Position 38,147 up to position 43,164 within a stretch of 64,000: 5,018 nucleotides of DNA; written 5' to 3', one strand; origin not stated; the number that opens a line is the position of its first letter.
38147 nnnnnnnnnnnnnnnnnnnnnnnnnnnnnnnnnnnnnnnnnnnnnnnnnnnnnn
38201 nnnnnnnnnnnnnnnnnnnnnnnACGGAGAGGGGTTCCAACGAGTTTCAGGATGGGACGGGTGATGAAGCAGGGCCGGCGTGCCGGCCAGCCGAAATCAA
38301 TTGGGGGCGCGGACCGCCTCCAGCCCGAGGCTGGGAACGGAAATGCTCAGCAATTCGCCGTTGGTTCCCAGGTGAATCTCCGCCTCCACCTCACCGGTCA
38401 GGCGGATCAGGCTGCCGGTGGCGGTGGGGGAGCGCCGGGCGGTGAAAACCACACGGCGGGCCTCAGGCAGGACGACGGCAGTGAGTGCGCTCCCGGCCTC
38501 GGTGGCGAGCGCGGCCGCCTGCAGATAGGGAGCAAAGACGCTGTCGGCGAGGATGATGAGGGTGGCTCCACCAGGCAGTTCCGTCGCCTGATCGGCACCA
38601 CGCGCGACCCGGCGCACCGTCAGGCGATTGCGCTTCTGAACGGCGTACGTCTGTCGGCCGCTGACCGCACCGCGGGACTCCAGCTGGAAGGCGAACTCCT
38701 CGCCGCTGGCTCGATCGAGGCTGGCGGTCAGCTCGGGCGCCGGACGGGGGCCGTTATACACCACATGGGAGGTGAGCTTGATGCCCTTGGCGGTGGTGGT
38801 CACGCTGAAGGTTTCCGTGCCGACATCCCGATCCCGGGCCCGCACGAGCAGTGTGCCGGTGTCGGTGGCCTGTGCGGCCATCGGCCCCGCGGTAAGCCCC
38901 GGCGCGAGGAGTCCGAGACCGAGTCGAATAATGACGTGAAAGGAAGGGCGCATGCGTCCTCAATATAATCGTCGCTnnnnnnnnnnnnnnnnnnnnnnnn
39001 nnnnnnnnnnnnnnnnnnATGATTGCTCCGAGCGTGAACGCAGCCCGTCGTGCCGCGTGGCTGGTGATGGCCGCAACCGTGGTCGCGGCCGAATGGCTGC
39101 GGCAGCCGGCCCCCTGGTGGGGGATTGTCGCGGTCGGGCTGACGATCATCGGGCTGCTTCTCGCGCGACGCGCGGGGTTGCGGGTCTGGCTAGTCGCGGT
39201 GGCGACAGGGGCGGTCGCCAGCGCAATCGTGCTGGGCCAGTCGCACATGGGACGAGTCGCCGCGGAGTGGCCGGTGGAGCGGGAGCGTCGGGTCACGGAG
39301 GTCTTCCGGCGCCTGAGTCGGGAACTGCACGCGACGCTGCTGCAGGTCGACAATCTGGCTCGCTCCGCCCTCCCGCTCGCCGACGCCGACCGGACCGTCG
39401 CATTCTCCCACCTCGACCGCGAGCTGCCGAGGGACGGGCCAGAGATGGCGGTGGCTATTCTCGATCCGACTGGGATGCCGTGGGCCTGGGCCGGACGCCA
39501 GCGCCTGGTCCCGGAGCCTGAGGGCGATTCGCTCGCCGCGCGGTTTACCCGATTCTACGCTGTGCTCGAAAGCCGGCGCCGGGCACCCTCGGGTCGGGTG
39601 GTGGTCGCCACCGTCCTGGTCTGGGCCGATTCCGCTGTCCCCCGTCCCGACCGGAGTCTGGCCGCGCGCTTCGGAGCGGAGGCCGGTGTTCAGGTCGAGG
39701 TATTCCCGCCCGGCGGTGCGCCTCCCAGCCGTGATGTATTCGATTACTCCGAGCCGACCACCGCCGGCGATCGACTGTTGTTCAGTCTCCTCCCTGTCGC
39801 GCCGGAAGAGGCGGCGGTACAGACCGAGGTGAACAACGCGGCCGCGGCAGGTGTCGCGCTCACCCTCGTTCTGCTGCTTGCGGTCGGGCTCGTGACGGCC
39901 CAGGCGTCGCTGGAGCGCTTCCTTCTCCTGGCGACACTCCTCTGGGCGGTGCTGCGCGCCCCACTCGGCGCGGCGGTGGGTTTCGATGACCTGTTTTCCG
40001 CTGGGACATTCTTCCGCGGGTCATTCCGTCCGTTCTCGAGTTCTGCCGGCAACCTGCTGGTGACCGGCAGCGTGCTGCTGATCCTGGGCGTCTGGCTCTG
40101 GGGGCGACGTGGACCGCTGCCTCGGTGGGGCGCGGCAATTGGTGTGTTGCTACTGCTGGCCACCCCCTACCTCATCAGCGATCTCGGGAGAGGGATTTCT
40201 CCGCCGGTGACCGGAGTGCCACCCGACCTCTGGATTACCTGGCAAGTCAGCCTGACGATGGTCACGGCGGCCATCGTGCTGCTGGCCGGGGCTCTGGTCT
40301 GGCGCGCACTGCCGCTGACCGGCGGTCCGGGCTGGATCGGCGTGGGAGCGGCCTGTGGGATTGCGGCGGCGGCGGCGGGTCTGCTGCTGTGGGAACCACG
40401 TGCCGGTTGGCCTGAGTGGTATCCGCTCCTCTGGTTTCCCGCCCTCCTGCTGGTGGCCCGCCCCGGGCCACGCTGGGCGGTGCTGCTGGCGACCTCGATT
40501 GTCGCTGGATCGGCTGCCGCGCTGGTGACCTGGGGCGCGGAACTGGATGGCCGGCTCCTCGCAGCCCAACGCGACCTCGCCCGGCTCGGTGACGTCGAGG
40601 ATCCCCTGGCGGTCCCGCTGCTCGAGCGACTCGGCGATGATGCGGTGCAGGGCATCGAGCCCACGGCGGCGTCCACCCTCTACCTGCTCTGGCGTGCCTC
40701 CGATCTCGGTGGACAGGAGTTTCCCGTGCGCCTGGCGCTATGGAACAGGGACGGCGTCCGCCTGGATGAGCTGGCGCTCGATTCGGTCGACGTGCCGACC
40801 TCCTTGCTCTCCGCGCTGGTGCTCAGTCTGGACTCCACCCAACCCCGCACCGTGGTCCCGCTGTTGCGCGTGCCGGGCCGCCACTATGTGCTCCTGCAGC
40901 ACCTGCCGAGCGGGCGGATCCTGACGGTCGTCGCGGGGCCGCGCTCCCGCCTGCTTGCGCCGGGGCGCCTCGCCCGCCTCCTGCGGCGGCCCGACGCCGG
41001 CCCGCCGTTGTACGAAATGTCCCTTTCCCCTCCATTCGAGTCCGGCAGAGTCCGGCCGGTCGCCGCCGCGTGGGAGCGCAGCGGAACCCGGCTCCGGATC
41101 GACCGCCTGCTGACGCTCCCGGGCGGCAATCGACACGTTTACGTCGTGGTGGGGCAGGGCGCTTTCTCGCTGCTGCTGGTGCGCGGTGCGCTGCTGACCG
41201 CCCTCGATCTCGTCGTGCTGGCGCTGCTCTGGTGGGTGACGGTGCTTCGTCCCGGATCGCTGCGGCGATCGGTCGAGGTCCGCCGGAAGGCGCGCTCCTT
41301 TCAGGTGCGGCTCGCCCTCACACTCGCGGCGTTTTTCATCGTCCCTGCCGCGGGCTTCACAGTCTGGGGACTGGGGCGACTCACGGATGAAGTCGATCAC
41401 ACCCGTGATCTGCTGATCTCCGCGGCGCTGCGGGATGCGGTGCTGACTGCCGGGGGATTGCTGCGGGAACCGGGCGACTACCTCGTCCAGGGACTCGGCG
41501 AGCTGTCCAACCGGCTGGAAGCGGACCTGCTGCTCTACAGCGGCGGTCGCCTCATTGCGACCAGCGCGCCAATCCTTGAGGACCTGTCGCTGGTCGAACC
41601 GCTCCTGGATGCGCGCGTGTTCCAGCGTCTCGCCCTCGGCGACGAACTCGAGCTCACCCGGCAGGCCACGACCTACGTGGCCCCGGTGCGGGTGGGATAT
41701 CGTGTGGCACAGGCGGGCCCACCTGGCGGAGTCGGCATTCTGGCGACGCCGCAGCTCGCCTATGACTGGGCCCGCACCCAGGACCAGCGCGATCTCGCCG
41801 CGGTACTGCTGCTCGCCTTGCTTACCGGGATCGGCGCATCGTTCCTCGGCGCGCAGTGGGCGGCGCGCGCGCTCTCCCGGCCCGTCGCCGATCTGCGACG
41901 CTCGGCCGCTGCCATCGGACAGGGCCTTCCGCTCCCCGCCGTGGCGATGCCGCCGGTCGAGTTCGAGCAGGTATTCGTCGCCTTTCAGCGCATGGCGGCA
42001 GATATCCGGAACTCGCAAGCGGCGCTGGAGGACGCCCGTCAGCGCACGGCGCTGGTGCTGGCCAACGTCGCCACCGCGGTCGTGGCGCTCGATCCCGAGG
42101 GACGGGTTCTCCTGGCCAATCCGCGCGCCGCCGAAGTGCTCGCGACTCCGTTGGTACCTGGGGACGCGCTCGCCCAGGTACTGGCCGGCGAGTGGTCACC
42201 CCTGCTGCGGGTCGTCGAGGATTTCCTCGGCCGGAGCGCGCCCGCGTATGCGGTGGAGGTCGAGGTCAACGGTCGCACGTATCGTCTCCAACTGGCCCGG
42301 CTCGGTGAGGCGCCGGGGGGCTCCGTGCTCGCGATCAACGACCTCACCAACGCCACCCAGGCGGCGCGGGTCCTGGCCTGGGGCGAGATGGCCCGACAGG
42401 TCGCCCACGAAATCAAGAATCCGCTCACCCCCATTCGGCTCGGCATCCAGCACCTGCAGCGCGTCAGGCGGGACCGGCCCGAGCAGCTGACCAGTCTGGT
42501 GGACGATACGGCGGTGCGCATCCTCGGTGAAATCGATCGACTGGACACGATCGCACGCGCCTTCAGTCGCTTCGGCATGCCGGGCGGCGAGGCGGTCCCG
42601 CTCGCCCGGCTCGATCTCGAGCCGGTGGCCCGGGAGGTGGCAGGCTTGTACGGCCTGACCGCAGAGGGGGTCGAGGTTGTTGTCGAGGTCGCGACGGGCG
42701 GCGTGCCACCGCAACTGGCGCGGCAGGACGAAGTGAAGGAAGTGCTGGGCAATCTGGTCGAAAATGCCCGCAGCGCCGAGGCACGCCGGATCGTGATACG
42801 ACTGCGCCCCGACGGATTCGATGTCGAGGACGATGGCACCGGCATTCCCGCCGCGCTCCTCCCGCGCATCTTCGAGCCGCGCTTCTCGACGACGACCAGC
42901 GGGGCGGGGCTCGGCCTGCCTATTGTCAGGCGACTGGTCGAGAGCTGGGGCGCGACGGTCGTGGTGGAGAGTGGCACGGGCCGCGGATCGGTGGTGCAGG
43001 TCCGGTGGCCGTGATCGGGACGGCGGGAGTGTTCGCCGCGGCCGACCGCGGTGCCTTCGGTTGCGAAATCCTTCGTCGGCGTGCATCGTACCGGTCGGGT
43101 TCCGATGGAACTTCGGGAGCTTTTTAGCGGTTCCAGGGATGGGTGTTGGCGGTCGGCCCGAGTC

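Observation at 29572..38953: MacAB-TolC-like tripartite pump with four stand-alone FtsX permeases arranged A-B-A-B and a single ATPase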

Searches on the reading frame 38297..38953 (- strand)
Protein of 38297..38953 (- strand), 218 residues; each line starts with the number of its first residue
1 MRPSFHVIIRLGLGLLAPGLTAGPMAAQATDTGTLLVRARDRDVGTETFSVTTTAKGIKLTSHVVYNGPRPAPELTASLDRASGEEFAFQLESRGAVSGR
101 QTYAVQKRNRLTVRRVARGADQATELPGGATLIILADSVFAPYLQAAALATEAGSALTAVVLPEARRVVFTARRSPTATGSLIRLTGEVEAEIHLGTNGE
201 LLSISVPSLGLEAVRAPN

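Call 5: search_protein_families(library=pfam, proteins=[window:38297-38953:-])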
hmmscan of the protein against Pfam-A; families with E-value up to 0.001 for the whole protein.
window:38297-38953:- (218 aa): 0 families

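Call 6: search_protein_families(library=ncbifam, proteins=[window:38297-38953:-])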
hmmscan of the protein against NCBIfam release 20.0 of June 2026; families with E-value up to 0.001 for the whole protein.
window:38297-38953:- (218 aa): 0 families

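Call 31: search_protein_families(library=pfam, proteins=[window:38297-38953:-], max_evalue=10)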
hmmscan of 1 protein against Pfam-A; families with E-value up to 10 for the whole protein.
window:38297-38953:- (218 aa): 0 families

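Call 32: find_homologous_proteins(query=window:38297-38953:-, max_evalue=0.001)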
Query window:38297-38953:- (218 aa): 54 proteins with E <= 0.001 among 8000 candidates.
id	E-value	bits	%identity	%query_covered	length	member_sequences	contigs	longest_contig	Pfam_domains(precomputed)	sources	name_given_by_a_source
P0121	1.7e-129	447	100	100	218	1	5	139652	-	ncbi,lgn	ncbi:MAG: hypothetical protein ABI587_02885 [Gemmatimonadales bacterium]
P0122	2.2e-90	319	72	100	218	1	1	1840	-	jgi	jgi:hypothetical protein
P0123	1.4e-83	297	74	88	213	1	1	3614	-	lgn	-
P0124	1.5e-83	297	67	99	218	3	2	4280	-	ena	-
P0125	7.9e-82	292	75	88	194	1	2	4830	-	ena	-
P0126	4.0e-81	289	70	95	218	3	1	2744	-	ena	-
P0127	4.7e-81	289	73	88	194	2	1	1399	-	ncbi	-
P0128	5.9e-80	285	70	95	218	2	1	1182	-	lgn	-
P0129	7.7e-80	285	70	95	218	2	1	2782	-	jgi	jgi:hypothetical protein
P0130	2.1e-78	280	66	98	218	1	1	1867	-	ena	-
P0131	5.8e-78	279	72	88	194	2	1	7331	-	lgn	-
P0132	5.8e-75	269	69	95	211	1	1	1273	-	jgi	jgi:hypothetical protein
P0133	1.9e-71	258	66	89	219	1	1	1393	-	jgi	jgi:hypothetical protein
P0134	4.3e-58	214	56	92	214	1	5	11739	-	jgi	jgi:hypothetical protein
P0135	1.2e-56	209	56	93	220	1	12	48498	-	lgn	-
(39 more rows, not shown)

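Call 42: predict_structure(alignment_id=A1)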
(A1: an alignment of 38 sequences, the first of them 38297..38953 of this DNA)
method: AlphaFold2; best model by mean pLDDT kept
length: 218 residues; sequences in the alignment: 38
mean_pLDDT: 88.6   pTM: 0.80
mean pLDDT of the five models: 88.6, 88.2, 88.0, 87.3, 86.9
residues with pLDDT >= 90: 163; 70-90: 27; 50-70: 8; < 50: 20
segments of 3 or more residues with pLDDT < 50: 4-13, 18-22
pLDDT, mean of each block of 10 residues (from residue 1): 44 48 63 97 97 93 92 95 91 85 96 91 94 94 96 98 96 97 98 97 96 93
secondary structure, 60 per line:
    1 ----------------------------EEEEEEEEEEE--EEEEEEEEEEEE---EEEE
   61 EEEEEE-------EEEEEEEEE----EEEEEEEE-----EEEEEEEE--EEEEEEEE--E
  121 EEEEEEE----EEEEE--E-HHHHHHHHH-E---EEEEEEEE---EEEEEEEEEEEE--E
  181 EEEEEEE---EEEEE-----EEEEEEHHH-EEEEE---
elements in order: E29-39 E42-53 E57-66 E74-82 E87-94 E100-107 E110-117 E120-127 E132-136 H141-149 E155-162 E166-177 E180-187 E191-195 E201-206 E211-215

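Call 44: fold_search(model_id=the predicted structure, library=pdb)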
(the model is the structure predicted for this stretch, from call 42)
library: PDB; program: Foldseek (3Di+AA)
matches with E <= 10: 587; with E <= 0.001: 0
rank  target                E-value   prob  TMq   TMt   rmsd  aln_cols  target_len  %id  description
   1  9fqr_Xh               2.2e-03  1.00  0.50  0.36   6.3       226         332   12  96-nm repeat of axonemal doublet microtubules from bovine sperm (released 2025-03-26)
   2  2h1t_A                1.5e-02  1.00  0.44  0.50   6.3       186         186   15  Crystal structure of a duf1089 family protein (pa1994) from pseudomonas aeruginosa at 1.80 A resolution (released 2006-05-30)
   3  5xau_A                1.1e-01  0.14  0.19  0.09  22.3       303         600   12  Crystal structure of integrin binding fragment of laminin-511 (released 2017-09-20)
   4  3u1w_A                1.8e-01  0.25  0.16  0.15  17.0       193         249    7  Crystal structure of a Calcium binding protein (BDI_1975) from Parabacteroides distasonis ATCC 8503 at 2.00 A resoluti (released 2012-01-25)
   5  3u1w_C                2.1e-01  0.20  0.16  0.14  16.5       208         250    8  Crystal structure of a Calcium binding protein (BDI_1975) from Parabacteroides distasonis ATCC 8503 at 2.00 A resoluti (released 2012-01-25)
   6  3qed_C                3.2e-01  0.08  0.17  0.14  14.7       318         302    7  The structure and function of an arabinan-specific alpha-1,2-arabinofuranosidase identified from screening the activit (released 2011-02-16)
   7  3ggr_C                3.3e-01  0.08  0.17  0.15  20.6       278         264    8  Crystal Structure of the Human Rad9-Hus1-Rad1 complex (released 2009-06-16)
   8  3mh8_A                3.7e-01  0.21  0.22  0.24  14.4       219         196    9  Crystal structure of LprG from Mycobacterium tuberculosis (released 2010-09-01)
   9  7ej4_A                4.3e-01  0.09  0.15  0.04  18.3       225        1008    7  Cryo-EM structure of SARS-CoV-2 spike in complex with a neutralizing antibody RBD-chAb-25 (released 2021-06-23)
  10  3mha_A                4.5e-01  0.15  0.21  0.23  14.7       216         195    9  Crystal structure of LprG from Mycobacterium tuberculosis bound to PIM (released 2010-09-01)
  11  3mh8_B                4.9e-01  0.16  0.22  0.24  14.5       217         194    9  Crystal structure of LprG from Mycobacterium tuberculosis (released 2010-09-01)
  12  7eb4_B                5.2e-01  0.04  0.12  0.04  21.2       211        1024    9  Cryo-EM structure of SARS-CoV-2 Spike D614G variant, two RBD-up conformation 1 (released 2021-06-23)
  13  3mh9_A                5.4e-01  0.11  0.19  0.20  15.6       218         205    9  Crystal structure of LprG mutant V91W from Mycobacterium tuberculosis (released 2010-09-01)
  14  4zra_C                6.0e-01  0.15  0.20  0.22  15.5       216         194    7  CRYSTAL STRUCTURE OF MYCOBACTERIUM TUBERCULOSIS LPRG BINDING TO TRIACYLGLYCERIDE (released 2016-02-10)
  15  3mha_B                6.6e-01  0.13  0.22  0.23  15.2       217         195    9  Crystal structure of LprG from Mycobacterium tuberculosis bound to PIM (released 2010-09-01)
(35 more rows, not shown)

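Call 50: search_protein_families(library=padloc, proteins=[window:38297-38953:-], max_evalue=0.01)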
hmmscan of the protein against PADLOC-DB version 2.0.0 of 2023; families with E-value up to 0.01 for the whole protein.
window:38297-38953:- (218 aa): 0 families

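Call 67: find_encoding_contigs(protein=P0121, flank=10000, max_places=3)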
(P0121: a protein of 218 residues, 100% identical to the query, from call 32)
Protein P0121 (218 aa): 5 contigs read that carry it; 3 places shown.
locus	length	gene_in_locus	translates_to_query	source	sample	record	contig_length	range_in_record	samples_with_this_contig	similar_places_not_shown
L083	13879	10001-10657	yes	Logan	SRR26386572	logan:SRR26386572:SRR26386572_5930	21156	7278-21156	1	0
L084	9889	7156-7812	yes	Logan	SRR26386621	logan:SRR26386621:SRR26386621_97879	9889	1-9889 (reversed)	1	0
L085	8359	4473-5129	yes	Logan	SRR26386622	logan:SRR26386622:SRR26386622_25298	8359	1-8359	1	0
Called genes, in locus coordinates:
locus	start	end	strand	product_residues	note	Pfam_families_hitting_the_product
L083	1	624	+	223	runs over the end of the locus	-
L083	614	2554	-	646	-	PF21226:MalQ_N, PF02446:Glyco_hydro_77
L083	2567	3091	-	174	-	PF14509:GH97_C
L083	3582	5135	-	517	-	PF13541:ChlI, PF01078:Mg_chelatase, PF00158:Sigma54_activat (faint), PF07728:AAA_5, PF00493:MCM (weak), PF13335:Mg_chelatase_C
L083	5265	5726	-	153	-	-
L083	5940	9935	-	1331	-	PF00512:HisKA (weak), PF02518:HATPase_c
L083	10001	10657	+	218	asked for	-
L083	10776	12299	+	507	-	PF02321:OEP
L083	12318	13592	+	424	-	PF25919:BSH_CusB (faint), PF25917:BSH_RND, PF25954:Beta-barrel_RND_2 (weak), PF25990:Beta-barrel_YknX, PF25975:CzcB_C (weak), PF25989:YknX_C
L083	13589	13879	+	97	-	?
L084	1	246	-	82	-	?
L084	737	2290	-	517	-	PF13541:ChlI, PF01078:Mg_chelatase, PF00158:Sigma54_activat (faint), PF07728:AAA_5, PF00493:MCM (weak), PF13335:Mg_chelatase_C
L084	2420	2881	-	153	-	-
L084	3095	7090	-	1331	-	PF00512:HisKA (weak), PF02518:HATPase_c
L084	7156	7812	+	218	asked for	-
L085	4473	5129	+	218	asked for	-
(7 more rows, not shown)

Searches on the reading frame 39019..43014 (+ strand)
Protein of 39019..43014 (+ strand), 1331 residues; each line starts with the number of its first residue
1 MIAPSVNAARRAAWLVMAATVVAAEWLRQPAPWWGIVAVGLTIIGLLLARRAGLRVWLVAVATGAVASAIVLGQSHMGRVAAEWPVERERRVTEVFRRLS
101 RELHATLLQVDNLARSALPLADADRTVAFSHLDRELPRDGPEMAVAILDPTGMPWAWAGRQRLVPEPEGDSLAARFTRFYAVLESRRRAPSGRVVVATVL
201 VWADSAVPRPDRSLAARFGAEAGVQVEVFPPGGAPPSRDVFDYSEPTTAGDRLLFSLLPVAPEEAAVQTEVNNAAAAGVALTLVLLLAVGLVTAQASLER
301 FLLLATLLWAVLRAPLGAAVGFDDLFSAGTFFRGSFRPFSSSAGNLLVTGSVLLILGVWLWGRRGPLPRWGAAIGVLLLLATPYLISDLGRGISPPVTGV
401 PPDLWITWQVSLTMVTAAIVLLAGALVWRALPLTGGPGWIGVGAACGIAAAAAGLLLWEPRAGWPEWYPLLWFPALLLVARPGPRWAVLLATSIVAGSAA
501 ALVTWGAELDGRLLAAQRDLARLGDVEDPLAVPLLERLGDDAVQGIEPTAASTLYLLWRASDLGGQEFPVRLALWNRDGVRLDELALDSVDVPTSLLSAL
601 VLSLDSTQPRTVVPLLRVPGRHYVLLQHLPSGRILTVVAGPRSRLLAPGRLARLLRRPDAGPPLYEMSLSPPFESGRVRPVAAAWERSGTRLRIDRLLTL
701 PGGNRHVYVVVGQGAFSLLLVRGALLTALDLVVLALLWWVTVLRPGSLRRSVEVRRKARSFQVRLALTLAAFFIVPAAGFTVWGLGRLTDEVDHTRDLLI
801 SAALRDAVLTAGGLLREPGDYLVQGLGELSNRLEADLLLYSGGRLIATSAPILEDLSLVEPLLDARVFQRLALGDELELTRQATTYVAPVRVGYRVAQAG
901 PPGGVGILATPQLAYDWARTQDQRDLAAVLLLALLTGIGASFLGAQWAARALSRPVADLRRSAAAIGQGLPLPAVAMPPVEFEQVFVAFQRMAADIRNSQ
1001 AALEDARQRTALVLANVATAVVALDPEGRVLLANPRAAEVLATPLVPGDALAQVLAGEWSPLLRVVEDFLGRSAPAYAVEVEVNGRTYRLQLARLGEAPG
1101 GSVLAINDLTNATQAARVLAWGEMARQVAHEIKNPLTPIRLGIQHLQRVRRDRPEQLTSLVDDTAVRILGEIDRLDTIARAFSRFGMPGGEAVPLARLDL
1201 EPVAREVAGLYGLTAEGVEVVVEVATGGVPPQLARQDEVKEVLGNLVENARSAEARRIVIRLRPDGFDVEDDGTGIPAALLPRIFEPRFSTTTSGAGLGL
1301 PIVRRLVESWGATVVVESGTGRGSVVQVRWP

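Call 49: search_protein_families(library=pfam, proteins=[window:39019-43014:+])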
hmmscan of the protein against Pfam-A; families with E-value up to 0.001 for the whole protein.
window:39019-43014:+ (1331 aa): 2 families
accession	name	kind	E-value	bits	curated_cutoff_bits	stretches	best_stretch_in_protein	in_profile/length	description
PF02518.31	HATPase_c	-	3.3e-20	73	26.4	1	1236-1331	3-108/111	Histidine kinase-, DNA gyrase B-, and HSP90-like ATPase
PF00512.31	HisKA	-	7.7e-07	29.5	26.9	1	1121-1180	2-62/66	His Kinase A (phospho-acceptor) domain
